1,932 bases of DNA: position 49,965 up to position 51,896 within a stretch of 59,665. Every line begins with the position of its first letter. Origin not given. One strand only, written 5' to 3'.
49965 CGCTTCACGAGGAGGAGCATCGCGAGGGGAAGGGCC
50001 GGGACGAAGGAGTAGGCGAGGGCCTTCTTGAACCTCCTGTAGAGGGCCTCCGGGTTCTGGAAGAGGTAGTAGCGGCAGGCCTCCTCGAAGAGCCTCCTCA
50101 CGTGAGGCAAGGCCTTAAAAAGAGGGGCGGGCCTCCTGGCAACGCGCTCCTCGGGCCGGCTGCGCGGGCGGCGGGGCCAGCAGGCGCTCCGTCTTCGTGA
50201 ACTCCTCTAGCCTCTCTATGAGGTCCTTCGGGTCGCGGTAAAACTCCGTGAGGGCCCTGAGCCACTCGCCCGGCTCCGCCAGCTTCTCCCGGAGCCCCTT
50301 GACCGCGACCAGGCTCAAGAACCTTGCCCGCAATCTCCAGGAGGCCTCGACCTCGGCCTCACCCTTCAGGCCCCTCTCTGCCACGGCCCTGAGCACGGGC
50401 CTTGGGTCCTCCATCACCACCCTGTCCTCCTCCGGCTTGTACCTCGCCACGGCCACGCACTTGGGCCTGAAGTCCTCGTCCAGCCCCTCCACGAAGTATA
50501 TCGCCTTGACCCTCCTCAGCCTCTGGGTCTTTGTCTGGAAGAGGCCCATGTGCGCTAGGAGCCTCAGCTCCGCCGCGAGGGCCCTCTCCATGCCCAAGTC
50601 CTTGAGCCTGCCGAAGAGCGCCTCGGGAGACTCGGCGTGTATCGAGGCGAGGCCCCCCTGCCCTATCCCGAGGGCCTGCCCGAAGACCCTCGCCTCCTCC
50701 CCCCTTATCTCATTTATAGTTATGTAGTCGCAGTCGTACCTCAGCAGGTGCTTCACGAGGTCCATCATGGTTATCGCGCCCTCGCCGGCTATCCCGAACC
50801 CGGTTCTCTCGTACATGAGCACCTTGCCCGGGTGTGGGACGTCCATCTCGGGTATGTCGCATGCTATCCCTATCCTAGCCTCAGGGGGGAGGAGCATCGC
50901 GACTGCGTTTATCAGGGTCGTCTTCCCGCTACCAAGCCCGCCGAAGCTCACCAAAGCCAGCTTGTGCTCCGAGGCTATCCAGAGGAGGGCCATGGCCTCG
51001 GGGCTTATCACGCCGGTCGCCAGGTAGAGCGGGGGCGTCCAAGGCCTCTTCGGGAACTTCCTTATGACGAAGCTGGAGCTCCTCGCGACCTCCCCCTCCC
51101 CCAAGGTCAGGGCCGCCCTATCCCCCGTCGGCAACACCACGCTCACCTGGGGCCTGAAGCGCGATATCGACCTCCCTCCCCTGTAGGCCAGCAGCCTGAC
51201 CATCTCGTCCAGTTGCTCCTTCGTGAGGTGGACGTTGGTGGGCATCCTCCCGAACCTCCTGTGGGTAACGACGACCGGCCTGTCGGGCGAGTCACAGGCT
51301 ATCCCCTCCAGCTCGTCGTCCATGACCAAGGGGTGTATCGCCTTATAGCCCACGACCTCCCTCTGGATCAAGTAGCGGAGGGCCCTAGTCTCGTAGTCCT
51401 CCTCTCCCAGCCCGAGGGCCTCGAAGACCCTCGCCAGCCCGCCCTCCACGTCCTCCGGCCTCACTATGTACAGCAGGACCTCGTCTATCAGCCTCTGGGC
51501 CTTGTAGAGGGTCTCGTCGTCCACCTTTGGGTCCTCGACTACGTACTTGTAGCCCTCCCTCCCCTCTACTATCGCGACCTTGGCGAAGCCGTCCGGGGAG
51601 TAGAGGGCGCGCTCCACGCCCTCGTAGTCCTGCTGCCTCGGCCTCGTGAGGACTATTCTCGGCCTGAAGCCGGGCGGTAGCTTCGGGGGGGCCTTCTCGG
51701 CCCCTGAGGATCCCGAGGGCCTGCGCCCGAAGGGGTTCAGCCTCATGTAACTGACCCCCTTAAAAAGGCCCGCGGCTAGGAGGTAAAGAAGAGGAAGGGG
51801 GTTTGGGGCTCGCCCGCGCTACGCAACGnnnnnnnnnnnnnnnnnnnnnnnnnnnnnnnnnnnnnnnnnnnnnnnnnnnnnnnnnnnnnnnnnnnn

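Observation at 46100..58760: G+C-rich 12.7-kb block encoding a complete but atypical type IV filament (pilus-like) machine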

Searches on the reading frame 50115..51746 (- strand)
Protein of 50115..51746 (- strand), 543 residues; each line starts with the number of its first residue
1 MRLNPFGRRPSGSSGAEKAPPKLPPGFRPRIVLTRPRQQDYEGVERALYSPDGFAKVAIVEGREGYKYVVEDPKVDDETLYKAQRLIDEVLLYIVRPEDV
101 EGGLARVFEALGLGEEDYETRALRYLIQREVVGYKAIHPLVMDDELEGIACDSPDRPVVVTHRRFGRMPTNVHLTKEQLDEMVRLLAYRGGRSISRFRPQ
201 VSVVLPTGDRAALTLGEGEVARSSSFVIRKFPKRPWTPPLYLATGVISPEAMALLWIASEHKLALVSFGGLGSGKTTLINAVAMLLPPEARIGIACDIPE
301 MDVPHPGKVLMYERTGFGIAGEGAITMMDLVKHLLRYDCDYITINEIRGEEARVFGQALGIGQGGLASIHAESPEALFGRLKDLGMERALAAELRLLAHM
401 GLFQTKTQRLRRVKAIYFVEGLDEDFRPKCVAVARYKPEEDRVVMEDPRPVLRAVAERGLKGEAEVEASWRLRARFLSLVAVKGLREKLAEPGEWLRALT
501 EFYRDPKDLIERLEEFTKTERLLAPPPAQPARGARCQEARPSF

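Call 6: search_protein_families(library=pfam, max_evalue=0.01, proteins=[window:50115-51746:-])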
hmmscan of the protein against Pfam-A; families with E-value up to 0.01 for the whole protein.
window:50115-51746:- (543 aa): 3 families
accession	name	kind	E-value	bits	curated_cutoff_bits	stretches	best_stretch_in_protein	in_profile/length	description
PF00437.27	T2SSE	-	7.6e-17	61.4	24.9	1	224-390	105-265/370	Type II/IV secretion system protein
PF13555.12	AAA_29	-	0.0035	17.5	27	1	268-291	28-51/61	P-loop containing region of AAA domain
PF13401.12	AAA_22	-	0.0045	17.7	27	0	261-296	4-39/130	AAA domain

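Call 7: search_protein_families(library=ncbifam, max_evalue=0.01, proteins=[window:50115-51746:-])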
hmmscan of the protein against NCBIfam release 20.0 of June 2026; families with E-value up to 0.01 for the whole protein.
window:50115-51746:- (543 aa): 14 families
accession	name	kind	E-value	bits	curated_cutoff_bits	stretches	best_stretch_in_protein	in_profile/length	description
NF058587.1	archaellum_moto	equivalog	4.9e-47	160.9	550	1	71-446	84-461/527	archaellum flagellar ATPase motor FlaI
NF053672.1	bindosome_BasE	exception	1.4e-43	149.4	1000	1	119-447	124-452/512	bindosome assembly system ATPase subunit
TIGR03819.1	heli_sec_ATPase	hypoth_equivalog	8e-31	107.5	373.15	1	119-390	37-306/340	TadA family conjugal transfer-associated ATPase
TIGR02788.1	VirB11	equivalog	1.6e-27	96.4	249.95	2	256-395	138-276/308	P-type DNA transfer ATPase VirB11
TIGR02782.1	TrbB_P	equivalog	3.6e-24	85.6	304.55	1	172-424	47-298/303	P-type conjugative transfer ATPase TrbB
NF010469.0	PRK13894.1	subfamily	8.8e-18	64.7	508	1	168-423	56-311/320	conjugal transfer ATPase TrbB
NF010475.0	PRK13900.1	equivalog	5.8e-15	55.2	389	1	257-388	155-286/333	type IV secretion system ATPase VirB11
NF010407.0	PRK13833.1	subfamily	3.4e-13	49.7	499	1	192-422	75-303/323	conjugal transfer protein TrbB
NF041000.1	ATPase_ComGA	equivalog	2.6e-11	43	300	1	158-392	24-254/267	competence type IV pilus ATPase ComGA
NF010425.0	PRK13851.1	equivalog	6.3e-10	38.4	461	1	255-382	155-281/344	type IV secretion system protein VirB11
TIGR02533.1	type_II_gspE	equivalog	3.4e-06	26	630.25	1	258-392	240-367/486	type II secretion system ATPase GspE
NF007755.0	PRK10436.1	equivalog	0.00045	19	617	1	269-396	226-348/465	type II secretion system protein GspE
TIGR02538.1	type_IV_pilB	equivalog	0.00074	18.2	675.65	1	269-388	323-436/564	type IV-A pilus assembly ATPase PilB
NF053534.1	T4PilAsmATPsTfpB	equivalog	0.0031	15.9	850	1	323-392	390-460/584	type IV pilus assembly ATPase TfpB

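Call 8: find_encoding_contigs(protein=window:50115-51746:-, flank=10000, max_places=6)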
Protein window:50115-51746:- (543 aa): 6 contigs read that carry it; 6 places shown.
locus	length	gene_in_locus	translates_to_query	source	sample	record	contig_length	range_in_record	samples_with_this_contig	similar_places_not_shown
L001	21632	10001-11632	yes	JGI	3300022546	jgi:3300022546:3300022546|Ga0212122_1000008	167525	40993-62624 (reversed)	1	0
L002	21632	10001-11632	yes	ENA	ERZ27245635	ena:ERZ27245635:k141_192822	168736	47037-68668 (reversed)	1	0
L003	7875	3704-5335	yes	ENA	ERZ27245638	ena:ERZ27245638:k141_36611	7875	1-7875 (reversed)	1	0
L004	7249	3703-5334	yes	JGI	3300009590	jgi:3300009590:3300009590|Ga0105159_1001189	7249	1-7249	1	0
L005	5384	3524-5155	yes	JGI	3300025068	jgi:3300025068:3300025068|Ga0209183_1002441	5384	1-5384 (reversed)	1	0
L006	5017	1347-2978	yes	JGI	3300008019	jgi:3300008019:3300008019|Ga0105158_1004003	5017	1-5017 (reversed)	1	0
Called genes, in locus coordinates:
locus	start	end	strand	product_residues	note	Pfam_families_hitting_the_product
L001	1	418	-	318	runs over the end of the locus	PF00145:DNA_methylase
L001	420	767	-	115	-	PF04343:DUF488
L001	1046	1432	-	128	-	PF00378:ECH_1, PF16113:ECH_2 (weak)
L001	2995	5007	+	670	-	-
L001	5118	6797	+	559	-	PF16640:Big_3_5 (weak)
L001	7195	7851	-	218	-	-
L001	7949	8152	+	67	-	-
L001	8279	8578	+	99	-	-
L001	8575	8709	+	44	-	-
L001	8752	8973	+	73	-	-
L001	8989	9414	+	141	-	-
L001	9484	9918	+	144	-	-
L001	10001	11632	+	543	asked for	PF00437:T2SSE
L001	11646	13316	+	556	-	PF00482:T2SSF (faint)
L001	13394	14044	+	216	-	-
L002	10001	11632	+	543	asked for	PF00437:T2SSE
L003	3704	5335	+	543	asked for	PF00437:T2SSE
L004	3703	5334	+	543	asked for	PF00437:T2SSE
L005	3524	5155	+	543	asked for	PF00437:T2SSE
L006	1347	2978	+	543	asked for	PF00437:T2SSE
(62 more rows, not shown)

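Call 9: find_homologous_proteins(query=window:50115-51746:-, max_evalue=1e-10)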
Query window:50115-51746:- (543 aa): 23 proteins with E <= 1e-10 among 8000 candidates.
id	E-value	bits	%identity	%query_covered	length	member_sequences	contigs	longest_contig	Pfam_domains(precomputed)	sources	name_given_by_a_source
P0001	0.0e+0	1214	100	100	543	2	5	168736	PF00437.27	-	-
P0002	2.8e-289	978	82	96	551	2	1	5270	PF00437.27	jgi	jgi:flagellar protein FlaI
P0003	5.4e-289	978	82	96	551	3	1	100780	PF00437.27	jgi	jgi:flagellar protein FlaI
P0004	1.3e-288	976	80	100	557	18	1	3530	PF00437.27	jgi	-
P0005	8.9e-288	974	81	96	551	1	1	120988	PF00437.27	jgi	jgi:flagellar protein FlaI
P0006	4.7e-286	968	83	94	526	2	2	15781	PF00437.27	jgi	-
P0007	2.9e-262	889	77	95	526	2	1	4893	PF00437.27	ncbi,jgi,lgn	-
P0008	1.6e-178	613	58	91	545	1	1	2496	PF00437.27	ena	-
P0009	1.6e-177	610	79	63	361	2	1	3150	PF00437.27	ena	-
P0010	1.1e-126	442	47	89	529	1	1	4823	PF00437.27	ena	-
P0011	1.8e-117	411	45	89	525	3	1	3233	PF00437.27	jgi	-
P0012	8.7e-113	396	42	90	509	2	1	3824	PF00437.27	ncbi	ncbi:MAG: hypothetical protein DRN04_15940, partial [Thermoprotei archaeon]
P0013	2.4e-74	269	35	87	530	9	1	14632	PF13240.12,PF00437.27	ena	-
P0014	5.7e-52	195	30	85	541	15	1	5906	PF23989.1,PF00437.27,PF27713.1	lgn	-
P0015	4.4e-40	156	35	58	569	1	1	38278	PF00437.27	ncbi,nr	ncbi:MAG: type II/IV secretion system ATPase subunit [Chloroflexi bacterium]|nr:type II/IV secretion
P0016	3.5e-32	130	30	59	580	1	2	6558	PF00437.27,PF13555.13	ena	-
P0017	1.7e-22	98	29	56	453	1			PF00437.27,PF27713.1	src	-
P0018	2.3e-22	98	30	54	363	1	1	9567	PF00437.27,PF27713.1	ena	-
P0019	6.5e-20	90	30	59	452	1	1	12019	PF00437.27,PF27713.1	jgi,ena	jgi:pilus assembly protein CpaF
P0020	8.9e-20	89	27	56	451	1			PF00437.27,PF27713.1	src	-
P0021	6.4e-17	80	28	59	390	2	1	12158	PF00437.27,PF27713.1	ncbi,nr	ncbi:MAG: TadA family conjugal transfer-associated ATPase [Frankia sp.]|nr:TadA family conjugal tran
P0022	6.7e-17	80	28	52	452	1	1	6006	PF00437.27,PF27713.1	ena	-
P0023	1.5e-15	75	26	55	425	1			PF00437.27,PF27713.1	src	-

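Call 11: find_related_loci(query=A1, collection=genome_contigs, flank=10000)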
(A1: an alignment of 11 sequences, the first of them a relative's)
Query A1 (543 aa) in genome_contigs; peptide patterns used: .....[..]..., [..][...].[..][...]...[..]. (x = any residue, [..] = any of these).
65 stretches matched a pattern; 20 encode a relative of the query (tblastn E <= 1e-3); 20 distinct loci.
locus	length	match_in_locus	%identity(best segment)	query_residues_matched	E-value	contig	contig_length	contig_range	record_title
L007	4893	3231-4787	77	1-515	0e+0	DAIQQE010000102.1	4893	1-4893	MAG TPA_asm: Candidatus Nezhaarchaeales archaeon isolate CTOTU25735 NODE_1356_length_4893_cov_7.040513, whole genome sho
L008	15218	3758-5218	42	27-516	3e-101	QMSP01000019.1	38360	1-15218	MAG: Thermoprotei archaeon isolate B12_G16 B12_Guay16_scaffold_00296, whole genome shotgun sequence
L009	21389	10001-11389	38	49-513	1e-97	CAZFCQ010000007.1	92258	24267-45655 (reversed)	MAG TPA_asm: uncultured Thermoprotei archaeon isolate binchicken_co184_167 genome assembly, contig: NODE_179_length_9225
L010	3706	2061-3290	41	49-458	2e-93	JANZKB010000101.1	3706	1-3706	MAG: Candidatus Culexmicrobium thermophilum isolate GB-1845-036 Ga0190361_1008079, whole genome shotgun sequence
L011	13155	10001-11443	37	27-522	2e-87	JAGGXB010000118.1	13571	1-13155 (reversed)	MAG: Thermoproteales archaeon isolate AUK141 PB_MBMC_095_c_000000000014, whole genome shotgun sequence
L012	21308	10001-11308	32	42-487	2e-65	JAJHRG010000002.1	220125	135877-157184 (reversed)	MAG: Candidatus Methanomethylicota archaeon isolate Bin S31 scaffold_4_c1, whole genome shotgun sequence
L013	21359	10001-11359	31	53-510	7e-61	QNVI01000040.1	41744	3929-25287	MAG: Candidatus Methanomethylicota archaeon isolate WYZ-LMO11 Verstraetearchaeota_archaeon_WYZ-LMO11_contig-40, whole ge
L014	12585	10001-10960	35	53-381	6e-60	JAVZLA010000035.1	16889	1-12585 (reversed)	MAG: Thermoprotei archaeon isolate DRTY-6_201907_bins_33 DRTY-6_201907_bins_33_scaffold_35, whole genome shotgun sequenc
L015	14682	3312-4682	31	53-518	4e-60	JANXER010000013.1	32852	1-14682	MAG: Candidatus Methanomethyliaceae archaeon isolate SKYB85 NODE_13_length_32852_cov_4.390816, whole genome shotgun sequ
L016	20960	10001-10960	37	53-381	3e-59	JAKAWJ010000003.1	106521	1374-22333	MAG: archaeon isolate YP4.bin50 NODE_263_length_106521_cov_2.041741, whole genome shotgun sequence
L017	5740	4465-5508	37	53-401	1e-58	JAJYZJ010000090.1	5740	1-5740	MAG: archaeon isolate FK5.bin12 NODE_24485_length_5740_cov_9.540175, whole genome shotgun sequence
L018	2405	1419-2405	35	42-382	6e-57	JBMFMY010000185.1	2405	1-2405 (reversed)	MAG: Candidatus Methanomethylicaceae archaeon isolate KM4337-33 NODE_185_length_2405_cov_3.094072, whole genome shotgun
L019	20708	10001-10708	43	36-276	2e-48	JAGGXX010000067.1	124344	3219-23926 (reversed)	MAG: Thermoprotei archaeon isolate AUK163 PB_MBMC_117_c_000000000034, whole genome shotgun sequence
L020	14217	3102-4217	29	81-462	6e-38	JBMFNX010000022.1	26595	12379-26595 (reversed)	MAG: Nitrososphaeria archaeon isolate KM4338-22 NODE_22_length_26595_cov_11.308394, whole genome shotgun sequence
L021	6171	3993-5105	30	65-421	2e-37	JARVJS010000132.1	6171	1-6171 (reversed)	MAG: Nitrososphaeria archaeon isolate DRTY7.bin_36 NODE_1366_length_6171_cov_9.2269, whole genome shotgun sequence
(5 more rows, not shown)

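Call 12: find_encoding_contigs(protein=P0003, flank=10000, max_places=3)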
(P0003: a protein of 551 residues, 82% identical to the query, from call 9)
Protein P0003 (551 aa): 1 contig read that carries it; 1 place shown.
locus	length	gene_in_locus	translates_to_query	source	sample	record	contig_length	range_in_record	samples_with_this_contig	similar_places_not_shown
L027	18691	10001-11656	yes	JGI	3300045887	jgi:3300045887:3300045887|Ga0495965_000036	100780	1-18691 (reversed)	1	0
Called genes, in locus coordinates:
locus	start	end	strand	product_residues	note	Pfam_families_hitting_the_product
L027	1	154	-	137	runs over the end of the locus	PF04343:DUF488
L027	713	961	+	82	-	-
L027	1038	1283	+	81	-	-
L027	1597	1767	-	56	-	-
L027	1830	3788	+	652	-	-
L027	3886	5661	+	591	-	-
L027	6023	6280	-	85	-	-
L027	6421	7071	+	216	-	-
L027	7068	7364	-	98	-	-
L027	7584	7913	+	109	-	-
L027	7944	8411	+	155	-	-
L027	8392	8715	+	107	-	-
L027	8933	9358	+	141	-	-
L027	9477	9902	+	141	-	-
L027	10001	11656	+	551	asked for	PF00437:T2SSE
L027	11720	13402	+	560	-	PF00482:T2SSF (faint)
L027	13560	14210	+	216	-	-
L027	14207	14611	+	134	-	-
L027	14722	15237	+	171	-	-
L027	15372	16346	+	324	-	-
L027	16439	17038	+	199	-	-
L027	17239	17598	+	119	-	PF03796:DnaB_C (weak), PF06745:ATPase, PF13481:AAA_25 (weak)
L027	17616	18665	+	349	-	PF06745:ATPase, PF20440:GvpD_bR2 (weak)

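Call 13: find_encoding_contigs(protein=P0005, flank=10000, max_places=3)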
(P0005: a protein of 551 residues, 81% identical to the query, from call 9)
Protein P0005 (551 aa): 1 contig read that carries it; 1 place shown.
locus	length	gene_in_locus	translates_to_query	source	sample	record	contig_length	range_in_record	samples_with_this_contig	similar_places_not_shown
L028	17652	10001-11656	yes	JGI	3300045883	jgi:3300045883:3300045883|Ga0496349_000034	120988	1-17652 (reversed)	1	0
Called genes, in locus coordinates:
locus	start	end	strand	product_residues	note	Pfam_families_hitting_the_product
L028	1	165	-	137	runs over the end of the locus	PF04343:DUF488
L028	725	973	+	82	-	-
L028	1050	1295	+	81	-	-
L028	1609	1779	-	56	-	-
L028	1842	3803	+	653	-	-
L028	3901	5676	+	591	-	-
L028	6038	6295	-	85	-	-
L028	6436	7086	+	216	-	-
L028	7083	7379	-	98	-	-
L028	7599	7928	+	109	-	-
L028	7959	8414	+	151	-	-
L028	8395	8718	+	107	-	-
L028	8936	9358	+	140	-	-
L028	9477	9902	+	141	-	-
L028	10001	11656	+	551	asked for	PF00437:T2SSE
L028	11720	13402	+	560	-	PF00482:T2SSF (faint)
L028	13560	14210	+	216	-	-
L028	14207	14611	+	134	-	-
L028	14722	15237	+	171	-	-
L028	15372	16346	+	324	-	-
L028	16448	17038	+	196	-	-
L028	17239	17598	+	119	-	PF03796:DnaB_C (weak), PF06745:ATPase, PF13481:AAA_25 (weak)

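Call 18: find_encoding_contigs(protein=P0006, flank=10000, max_places=3)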
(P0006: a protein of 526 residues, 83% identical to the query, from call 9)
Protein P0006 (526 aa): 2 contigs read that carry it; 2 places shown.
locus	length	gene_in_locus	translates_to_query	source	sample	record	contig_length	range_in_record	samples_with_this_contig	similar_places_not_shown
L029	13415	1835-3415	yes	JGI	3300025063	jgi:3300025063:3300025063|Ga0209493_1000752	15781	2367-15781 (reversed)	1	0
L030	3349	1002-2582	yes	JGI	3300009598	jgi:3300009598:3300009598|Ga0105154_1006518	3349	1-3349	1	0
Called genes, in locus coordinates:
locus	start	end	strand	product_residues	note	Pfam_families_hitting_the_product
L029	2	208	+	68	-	?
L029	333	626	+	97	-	-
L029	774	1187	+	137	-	-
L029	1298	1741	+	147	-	-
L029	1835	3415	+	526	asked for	PF00437:T2SSE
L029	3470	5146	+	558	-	-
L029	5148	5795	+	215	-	-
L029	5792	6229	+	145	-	-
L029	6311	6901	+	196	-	-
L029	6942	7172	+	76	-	-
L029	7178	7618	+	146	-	-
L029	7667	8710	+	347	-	-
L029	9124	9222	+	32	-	-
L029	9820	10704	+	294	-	-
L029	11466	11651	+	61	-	-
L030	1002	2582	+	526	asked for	PF00437:T2SSE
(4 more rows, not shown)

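Call 19: find_encoding_contigs(protein=P0004, flank=10000, max_places=4)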
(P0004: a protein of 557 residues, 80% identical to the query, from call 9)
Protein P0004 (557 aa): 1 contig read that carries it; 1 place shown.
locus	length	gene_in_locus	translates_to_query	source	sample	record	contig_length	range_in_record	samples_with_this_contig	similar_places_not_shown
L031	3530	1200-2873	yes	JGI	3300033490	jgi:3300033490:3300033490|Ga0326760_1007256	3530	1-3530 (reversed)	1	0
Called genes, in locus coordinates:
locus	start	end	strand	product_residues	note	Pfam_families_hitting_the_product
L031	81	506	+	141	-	-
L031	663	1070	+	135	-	-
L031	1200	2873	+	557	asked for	PF00437:T2SSE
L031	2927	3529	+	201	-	?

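Call 47: search_solved_structures(query=window:50115-51746:-, max_evalue=0.00001)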
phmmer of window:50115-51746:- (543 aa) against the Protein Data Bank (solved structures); distinct sequences matched with E-value up to 0.00001: 9.
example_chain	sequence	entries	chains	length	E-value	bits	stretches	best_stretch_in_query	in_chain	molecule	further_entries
2oap_1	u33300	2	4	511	4.3e-59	203.9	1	50-515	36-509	Type II secretion system protein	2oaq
4ii7_A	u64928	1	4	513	1.9e-33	119.3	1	125-419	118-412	FlaI ATPase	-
4ihq_A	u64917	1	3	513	1.3e-32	116.5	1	125-419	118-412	FlaI ATPase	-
8rkd_E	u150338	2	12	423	3.7e-26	95.2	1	127-383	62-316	Pilus assembly ATPase CpaF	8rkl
9e24_A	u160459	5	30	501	3.8e-26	95.2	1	127-383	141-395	CpaF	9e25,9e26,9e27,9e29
8rjf_A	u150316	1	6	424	5e-26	94.8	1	127-383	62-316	Pilus assembly ATPase CpaF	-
2gza_A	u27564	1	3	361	3.9e-10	42.3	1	252-386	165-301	Type IV secretion system protein VirB11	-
6bge_A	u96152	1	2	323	3e-09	39.4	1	265-395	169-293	VirB11-like protein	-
1g6o_A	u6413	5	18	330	3.1e-09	39.3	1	265-395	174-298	CAG-ALPHA | virB11 homolog | Cag-alfa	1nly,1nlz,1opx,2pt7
